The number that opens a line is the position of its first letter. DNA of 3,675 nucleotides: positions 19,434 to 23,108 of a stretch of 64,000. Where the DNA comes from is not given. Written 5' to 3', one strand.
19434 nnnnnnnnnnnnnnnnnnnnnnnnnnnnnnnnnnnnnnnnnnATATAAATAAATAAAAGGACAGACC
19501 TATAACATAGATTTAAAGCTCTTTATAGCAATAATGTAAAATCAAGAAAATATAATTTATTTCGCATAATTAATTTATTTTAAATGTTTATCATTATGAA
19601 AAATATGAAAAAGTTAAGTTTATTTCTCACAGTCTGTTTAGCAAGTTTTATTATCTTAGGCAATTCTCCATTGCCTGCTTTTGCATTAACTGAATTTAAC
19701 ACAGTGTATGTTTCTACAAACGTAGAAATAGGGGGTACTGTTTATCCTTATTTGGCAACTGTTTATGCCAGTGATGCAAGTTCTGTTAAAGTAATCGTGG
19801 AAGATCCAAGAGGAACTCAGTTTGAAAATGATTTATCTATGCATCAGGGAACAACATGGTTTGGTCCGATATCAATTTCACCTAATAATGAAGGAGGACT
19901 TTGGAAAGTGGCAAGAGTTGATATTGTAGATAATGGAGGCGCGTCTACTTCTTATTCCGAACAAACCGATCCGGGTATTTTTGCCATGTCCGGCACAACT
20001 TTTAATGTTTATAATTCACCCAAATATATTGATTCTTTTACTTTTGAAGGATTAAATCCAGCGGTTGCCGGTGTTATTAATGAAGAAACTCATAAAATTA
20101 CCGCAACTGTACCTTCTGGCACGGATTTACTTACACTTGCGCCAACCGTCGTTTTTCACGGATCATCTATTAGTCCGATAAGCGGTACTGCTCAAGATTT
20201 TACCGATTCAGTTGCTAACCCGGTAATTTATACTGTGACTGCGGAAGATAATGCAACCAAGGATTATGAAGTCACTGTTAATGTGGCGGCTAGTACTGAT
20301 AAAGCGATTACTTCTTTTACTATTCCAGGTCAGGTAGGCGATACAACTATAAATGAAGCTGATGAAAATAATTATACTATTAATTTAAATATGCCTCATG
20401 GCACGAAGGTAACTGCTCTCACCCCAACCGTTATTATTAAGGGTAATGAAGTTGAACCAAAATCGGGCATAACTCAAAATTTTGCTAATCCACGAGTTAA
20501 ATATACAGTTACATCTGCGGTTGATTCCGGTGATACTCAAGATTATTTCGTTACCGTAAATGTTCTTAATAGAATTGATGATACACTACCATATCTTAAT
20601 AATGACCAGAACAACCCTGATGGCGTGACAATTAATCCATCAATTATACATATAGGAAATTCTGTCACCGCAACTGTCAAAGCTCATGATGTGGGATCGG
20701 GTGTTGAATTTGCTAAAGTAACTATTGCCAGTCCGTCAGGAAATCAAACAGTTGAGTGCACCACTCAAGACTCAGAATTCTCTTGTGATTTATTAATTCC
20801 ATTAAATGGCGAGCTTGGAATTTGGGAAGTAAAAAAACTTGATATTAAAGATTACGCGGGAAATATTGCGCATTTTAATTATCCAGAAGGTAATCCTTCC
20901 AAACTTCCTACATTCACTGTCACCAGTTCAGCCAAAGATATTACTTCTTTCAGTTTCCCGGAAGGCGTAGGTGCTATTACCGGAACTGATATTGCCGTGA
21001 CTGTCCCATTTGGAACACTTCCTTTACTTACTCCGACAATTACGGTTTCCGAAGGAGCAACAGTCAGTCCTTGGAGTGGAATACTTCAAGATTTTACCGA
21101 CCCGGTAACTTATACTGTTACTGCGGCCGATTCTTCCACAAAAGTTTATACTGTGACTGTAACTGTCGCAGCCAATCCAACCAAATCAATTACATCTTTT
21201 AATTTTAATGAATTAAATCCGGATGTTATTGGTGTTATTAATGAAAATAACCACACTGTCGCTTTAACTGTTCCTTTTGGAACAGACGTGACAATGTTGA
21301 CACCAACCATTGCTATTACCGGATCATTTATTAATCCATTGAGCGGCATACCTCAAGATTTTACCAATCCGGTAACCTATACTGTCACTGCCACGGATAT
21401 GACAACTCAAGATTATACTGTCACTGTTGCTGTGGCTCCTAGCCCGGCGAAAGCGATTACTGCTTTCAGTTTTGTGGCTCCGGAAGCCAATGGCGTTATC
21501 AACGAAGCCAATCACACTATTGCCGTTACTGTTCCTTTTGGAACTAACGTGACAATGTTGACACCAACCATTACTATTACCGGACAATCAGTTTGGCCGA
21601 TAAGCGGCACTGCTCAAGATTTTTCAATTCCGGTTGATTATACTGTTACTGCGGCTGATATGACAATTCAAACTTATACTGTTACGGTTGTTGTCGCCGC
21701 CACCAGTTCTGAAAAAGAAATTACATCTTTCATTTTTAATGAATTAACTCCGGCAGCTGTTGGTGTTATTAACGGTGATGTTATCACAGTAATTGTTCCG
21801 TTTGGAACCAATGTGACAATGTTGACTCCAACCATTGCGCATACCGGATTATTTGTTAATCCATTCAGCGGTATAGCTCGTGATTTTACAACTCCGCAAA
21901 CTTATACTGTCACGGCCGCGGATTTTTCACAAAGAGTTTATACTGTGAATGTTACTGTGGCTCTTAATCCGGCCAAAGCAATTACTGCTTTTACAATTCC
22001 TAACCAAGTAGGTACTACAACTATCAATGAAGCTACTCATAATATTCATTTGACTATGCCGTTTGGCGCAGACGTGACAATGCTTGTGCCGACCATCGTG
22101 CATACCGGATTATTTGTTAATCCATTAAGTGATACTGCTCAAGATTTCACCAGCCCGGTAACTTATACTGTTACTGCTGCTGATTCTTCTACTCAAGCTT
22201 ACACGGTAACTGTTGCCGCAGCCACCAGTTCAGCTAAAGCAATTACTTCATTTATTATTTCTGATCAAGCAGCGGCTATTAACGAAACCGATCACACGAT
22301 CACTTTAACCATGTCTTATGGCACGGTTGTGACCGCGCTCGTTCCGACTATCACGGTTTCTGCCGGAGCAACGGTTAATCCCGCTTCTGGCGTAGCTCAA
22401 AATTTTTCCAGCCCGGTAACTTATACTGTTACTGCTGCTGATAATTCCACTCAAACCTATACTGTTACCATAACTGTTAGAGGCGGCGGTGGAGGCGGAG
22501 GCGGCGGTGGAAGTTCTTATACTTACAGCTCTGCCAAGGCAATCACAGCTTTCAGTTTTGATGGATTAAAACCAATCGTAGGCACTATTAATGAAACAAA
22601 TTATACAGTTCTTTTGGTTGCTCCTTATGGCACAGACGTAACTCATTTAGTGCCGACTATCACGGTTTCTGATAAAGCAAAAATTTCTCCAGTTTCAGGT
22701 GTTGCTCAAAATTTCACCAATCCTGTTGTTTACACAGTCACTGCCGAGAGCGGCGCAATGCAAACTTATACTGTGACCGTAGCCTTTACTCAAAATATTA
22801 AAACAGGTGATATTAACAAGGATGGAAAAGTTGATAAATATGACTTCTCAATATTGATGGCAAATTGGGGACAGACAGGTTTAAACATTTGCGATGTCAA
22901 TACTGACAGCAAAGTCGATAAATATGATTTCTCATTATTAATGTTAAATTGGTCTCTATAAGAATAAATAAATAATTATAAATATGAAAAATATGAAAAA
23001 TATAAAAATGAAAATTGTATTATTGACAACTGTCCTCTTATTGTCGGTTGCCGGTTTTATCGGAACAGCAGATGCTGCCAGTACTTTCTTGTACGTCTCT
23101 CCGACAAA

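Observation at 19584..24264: Cohesin/dockerin-like surface assembly built from a shared 88-aa Ig-like repeat, including a 1125-aa repeat protein with a Gly10 tract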

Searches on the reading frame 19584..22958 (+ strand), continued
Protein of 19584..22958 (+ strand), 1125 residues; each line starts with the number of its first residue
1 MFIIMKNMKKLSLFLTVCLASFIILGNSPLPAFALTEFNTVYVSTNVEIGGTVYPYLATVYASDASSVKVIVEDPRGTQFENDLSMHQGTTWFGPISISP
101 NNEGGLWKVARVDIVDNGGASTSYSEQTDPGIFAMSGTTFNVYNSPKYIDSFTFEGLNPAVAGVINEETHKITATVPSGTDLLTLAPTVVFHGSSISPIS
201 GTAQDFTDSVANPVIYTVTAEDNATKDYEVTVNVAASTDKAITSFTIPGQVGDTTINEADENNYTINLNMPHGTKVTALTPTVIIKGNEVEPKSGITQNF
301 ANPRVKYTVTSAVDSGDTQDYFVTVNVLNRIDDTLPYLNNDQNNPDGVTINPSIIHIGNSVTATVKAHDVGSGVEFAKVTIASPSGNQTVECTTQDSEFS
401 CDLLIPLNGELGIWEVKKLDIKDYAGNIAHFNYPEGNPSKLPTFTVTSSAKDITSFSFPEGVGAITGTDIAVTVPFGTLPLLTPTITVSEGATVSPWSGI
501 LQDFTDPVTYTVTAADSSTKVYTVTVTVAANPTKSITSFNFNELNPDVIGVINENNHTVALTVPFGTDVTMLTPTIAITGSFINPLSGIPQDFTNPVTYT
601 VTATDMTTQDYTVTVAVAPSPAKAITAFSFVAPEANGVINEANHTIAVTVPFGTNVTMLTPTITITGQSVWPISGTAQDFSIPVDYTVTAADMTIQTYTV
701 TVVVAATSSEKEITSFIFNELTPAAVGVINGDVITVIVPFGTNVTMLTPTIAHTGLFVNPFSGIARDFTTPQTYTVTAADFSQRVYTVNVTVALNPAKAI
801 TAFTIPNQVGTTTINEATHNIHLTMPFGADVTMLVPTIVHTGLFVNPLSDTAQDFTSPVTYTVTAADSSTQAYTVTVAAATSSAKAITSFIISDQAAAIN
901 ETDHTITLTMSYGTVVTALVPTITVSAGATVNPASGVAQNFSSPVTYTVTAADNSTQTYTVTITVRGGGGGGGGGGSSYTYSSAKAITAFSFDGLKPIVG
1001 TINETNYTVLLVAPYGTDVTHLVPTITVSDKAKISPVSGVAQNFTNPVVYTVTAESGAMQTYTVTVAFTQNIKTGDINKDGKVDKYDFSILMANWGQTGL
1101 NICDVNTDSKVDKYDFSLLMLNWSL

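Call 84: find_encoding_contigs(protein=P0129, flank=3000, max_places=1)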
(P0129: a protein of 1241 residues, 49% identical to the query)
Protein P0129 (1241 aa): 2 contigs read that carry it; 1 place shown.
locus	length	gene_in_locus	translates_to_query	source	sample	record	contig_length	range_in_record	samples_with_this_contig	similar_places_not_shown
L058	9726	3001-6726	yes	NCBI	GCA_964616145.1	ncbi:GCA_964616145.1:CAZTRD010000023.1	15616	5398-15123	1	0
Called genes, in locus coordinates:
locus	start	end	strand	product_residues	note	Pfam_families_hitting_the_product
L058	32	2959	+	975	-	PF22148:Fervidolysin_NPro-like, PF00082:Peptidase_S8, PF16656:Pur_ac_phosph_N (weak), PF13620:CarboxypepD_reg (weak), PF17210:SdrD_B (weak)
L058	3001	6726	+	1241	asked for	PF22243:DUF5018-rel (faint), PF13205:Big_5, PF16403:Bact_surface_Ig-like, PF00404:Dockerin_1 (weak)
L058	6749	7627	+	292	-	-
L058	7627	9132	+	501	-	PF25024:EGF_TEN (faint), PF25387:ADGRF3_N (faint), PF19202:DUF5874 (weak)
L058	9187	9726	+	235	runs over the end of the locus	-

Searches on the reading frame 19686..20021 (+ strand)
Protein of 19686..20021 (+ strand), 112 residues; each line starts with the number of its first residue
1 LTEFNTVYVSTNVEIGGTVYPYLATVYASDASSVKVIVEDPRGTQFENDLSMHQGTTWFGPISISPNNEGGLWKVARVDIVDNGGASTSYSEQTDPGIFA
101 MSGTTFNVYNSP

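Call 64: search_protein_families(library=pfam, proteins=[window:19686-20021:+], max_evalue=10)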
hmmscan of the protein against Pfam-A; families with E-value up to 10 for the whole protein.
window:19686-20021:+ (112 aa): 2 families
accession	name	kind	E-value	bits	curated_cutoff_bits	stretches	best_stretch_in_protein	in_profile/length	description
PF02922.24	CBM_48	-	0.042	14.6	22.4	1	25-59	16-51/83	Carbohydrate-binding module 48 (Isoamylase N-terminal domain)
PF20747.2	Caudo_bapla_N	-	0.08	13.2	26.7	1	2-87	48-131/138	Lactophage receptor-binding protein N-terminal shoulder domain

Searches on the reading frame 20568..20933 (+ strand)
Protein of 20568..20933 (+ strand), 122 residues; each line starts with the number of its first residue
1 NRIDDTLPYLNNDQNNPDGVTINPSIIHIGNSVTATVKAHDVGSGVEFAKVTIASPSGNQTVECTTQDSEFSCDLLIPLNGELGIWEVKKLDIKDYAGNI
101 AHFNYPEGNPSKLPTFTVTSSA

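Call 54: find_homologous_proteins(query=window:20568-20933:+, max_evalue=0.001)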
Query window:20568-20933:+: 5 candidates shared short words with the query, none scored E <= 0.001.

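Call 64: search_protein_families(library=pfam, proteins=[window:20568-20933:+], max_evalue=10)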
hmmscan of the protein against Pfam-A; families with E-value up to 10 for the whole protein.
window:20568-20933:+ (122 aa): 1 family
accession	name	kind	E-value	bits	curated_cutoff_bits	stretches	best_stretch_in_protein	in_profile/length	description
PF17390.7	Bac_rhamnosid_C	-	0.061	13.6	22.1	1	42-83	18-59/78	Bacterial alpha-L-rhamnosidase C-terminal domain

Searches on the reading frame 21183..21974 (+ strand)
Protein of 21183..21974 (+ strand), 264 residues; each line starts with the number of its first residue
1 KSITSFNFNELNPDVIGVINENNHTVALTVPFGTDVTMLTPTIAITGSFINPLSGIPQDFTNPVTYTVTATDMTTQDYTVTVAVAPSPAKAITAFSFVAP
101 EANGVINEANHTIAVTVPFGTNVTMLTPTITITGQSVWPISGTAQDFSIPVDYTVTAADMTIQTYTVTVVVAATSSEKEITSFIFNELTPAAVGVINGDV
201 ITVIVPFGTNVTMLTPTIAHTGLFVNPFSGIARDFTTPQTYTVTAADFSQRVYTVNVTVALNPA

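Call 44: search_solved_structures(query=window:21183-21974:+, max_evalue=1)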
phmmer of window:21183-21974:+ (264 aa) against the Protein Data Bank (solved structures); distinct sequences matched with E-value up to 1: 5.
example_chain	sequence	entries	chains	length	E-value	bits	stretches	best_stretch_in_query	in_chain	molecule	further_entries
8a9y_T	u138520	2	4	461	1.8e-11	47.4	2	10-84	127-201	DUF4960 domain-containing protein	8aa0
8aa2_T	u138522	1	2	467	1.9e-11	47.3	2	10-84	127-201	DUF4960 domain-containing protein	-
3hbz_A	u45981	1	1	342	4.5e-08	36.2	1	191-257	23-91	putative glycoside hydrolase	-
3s30_A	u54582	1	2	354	9.9e-08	35.1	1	22-97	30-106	Hypothetical glycoside hydrolase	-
3owr_A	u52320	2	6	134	0.12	15.2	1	220-259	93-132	uncharacterized hypothetical protein | Uncharacterized protein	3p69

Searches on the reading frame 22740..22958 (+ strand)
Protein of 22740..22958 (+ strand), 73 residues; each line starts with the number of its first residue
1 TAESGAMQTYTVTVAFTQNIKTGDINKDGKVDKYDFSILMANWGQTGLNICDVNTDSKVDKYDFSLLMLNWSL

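Call 7: search_solved_structures(query=window:22740-22958:+, max_evalue=1, show_alignments=2)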
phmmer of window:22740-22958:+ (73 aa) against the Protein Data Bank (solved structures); distinct sequences matched with E-value up to 1: 28.
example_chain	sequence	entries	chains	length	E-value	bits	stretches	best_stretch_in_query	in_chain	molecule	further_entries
2jnk_A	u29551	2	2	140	2.9e-05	27.4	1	21-67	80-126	Hyalurononglucosaminidase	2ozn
4fl4_A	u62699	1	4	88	0.0017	21.7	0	15-40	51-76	Glycoside hydrolase family 9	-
2mte_A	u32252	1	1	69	0.008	19.6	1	23-67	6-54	Cellulose 1,4-beta-cellobiosidase (reducing end) CelS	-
1daq_A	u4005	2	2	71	0.0084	19.5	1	4-40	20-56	ENDOGLUCANASE SS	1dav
3ul4_B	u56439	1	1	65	0.013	19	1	21-66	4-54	Cellulosome enzyme, dockerin type I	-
2vn6_B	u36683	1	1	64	0.013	18.9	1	22-67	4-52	ENDOGLUCANASE A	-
2vn5_B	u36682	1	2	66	0.05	17.1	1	22-67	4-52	ENDOGLUCANASE A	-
5nrk_B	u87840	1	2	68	0.053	17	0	18-40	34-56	DocCel5: Type I dockerin repeat domain from A. cellulolyticus family 5 endoglucanase WP_01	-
5nrm_B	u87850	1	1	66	0.053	17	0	18-40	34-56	DocCel5: Type I dockerin repeat domain from A. cellulolyticus family 5 endoglucanase WP_01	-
8bbj_C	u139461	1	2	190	0.061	16.8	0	48-66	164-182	Secretagogin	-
8bav_C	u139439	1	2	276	0.082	16.4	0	49-66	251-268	Secretagogin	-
8x39_A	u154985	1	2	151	0.087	16.3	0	19-67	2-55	Serine protease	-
8x3a_A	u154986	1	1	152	0.092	16.3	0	19-67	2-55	Serine protease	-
2y3n_B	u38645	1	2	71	0.094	16.2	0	22-46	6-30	CELLULOSOMAL FAMILY-48 PROCESSIVE GLYCOSIDE HYDROLASE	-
8ban_C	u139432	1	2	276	0.14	15.7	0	49-66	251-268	Secretagogin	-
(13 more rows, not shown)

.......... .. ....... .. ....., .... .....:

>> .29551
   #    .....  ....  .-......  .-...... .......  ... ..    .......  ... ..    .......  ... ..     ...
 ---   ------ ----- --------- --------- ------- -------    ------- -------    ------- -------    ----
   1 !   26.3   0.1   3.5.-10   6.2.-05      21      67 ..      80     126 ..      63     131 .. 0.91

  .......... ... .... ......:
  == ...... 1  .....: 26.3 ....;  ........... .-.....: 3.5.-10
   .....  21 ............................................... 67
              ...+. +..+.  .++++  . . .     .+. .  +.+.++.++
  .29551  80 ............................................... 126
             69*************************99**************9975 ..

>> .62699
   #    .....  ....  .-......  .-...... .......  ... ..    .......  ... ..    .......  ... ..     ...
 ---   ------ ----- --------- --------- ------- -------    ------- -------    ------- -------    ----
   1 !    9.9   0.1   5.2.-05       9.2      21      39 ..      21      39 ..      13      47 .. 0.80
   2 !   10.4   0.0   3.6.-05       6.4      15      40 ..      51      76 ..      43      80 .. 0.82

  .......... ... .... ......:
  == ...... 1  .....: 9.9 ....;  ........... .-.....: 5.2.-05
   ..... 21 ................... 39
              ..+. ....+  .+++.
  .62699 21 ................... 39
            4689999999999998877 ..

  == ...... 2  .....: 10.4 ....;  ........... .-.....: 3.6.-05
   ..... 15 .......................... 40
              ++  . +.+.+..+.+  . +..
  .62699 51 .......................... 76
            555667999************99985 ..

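Call 70: predict_structure(alignment_id=A3)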
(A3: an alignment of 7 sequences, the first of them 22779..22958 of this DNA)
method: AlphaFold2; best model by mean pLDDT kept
length: 60 residues; sequences in the alignment: 7
mean_pLDDT: 77.8   pTM: 0.60
mean pLDDT of the five models: 77.8, 69.6, 64.9, 62.9, 60.1
residues with pLDDT >= 90: 0; 70-90: 51; 50-70: 5; < 50: 4
segments of 3 or more residues with pLDDT < 50: 1-4
pLDDT, mean of each block of 10 residues (from residue 1): 52 86 87 76 83 83
secondary structure, 60 per line:
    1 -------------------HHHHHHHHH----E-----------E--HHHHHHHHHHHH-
elements in order: H20-28 H48-59

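Call 72: fold_search(model_id=the predicted structure, library=pdb)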
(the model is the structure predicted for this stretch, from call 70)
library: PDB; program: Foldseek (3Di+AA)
matches with E <= 10: 30; with E <= 0.001: 0
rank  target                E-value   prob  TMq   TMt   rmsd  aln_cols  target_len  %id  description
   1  2ozn_B                3.0e-02  1.00  0.76  0.37   1.4        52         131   33  The Cohesin-Dockerin Complex of NagJ and NagH from Clostridium perfringens (released 2008-05-06)
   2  2y3n_B                3.2e-02  1.00  0.76  0.76   1.0        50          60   28  Type II cohesin-dockerin domain from Bacteroides cellolosolvens (released 2012-01-11)
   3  2vn5_B                1.1e-01  0.99  0.63  0.66   2.8        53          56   34  The Clostridium cellulolyticum dockerin displays a dual binding mode for its cohesin partner (released 2008-05-20)
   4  2vn5_D                2.4e-01  0.96  0.63  0.67   2.8        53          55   34  The Clostridium cellulolyticum dockerin displays a dual binding mode for its cohesin partner (released 2008-05-20)
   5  5k39_B                2.7e-01  0.97  0.63  0.27   2.2        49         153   14  THE TYPE II COHESIN DOCKERIN COMPLEX FROM CLOSTRIDIUM THERMOCELLUM (released 2017-03-29)
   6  3kcp_A                2.9e-01  0.99  0.69  0.15   2.1        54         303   18  Crystal structure of interacting Clostridium thermocellum multimodular components (released 2010-02-09)
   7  8x39_A                3.1e-01  0.96  0.66  0.31   3.5        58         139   24  Crystal structure of cellulosomal double-dockerin module of Clo1313_0689 from Clostridium thermocellum (released 2024-04-03)
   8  4fl4_A                3.6e-01  0.80  0.54  0.49   4.1        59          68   29  Scaffoldin conformation and dynamics revealed by a ternary complex from the Clostridium thermocellum cellulosome (released 2012-06-27)
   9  2vn6_B                4.1e-01  0.89  0.60  0.57   3.0        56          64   32  The Clostridium cellulolyticum dockerin displays a dual binding mode for its cohesin partner (released 2008-05-13)
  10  4fl4_D                4.7e-01  0.80  0.55  0.52   3.9        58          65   29  Scaffoldin conformation and dynamics revealed by a ternary complex from the Clostridium thermocellum cellulosome (released 2012-06-27)
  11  6kgf_D                8.0e-01  0.69  0.62  0.60   4.5        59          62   29  Crystal structure of CaDoc0917(R16D)-CaCohA2 complex at pH 8.2 (released 2020-07-08)
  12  5nrm_B                8.0e-01  0.44  0.51  0.47   4.1        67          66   18  Crystal structure of the sixth cohesin from Acetivibrio cellulolyticus' scaffoldin B in complex with Cel5 dockerin S51 (released 2018-01-31)
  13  4u3s_B                8.6e-01  0.85  0.61  0.25   2.3        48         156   17  Crystal structure of Coh3ScaB-XDoc_M1ScaA complex: A N-terminal interface mutant of type II Cohesin-X-Dockerin complex (released 2015-07-29)
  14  8x39_B                8.6e-01  0.82  0.65  0.31   3.5        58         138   24  Crystal structure of cellulosomal double-dockerin module of Clo1313_0689 from Clostridium thermocellum (released 2024-04-03)
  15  6kge_B                8.6e-01  0.63  0.60  0.60   4.8        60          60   28  Crystal structure of CaDoc0917(R16D)-CaCohA2 complex at pH 5.5 (released 2020-07-08)
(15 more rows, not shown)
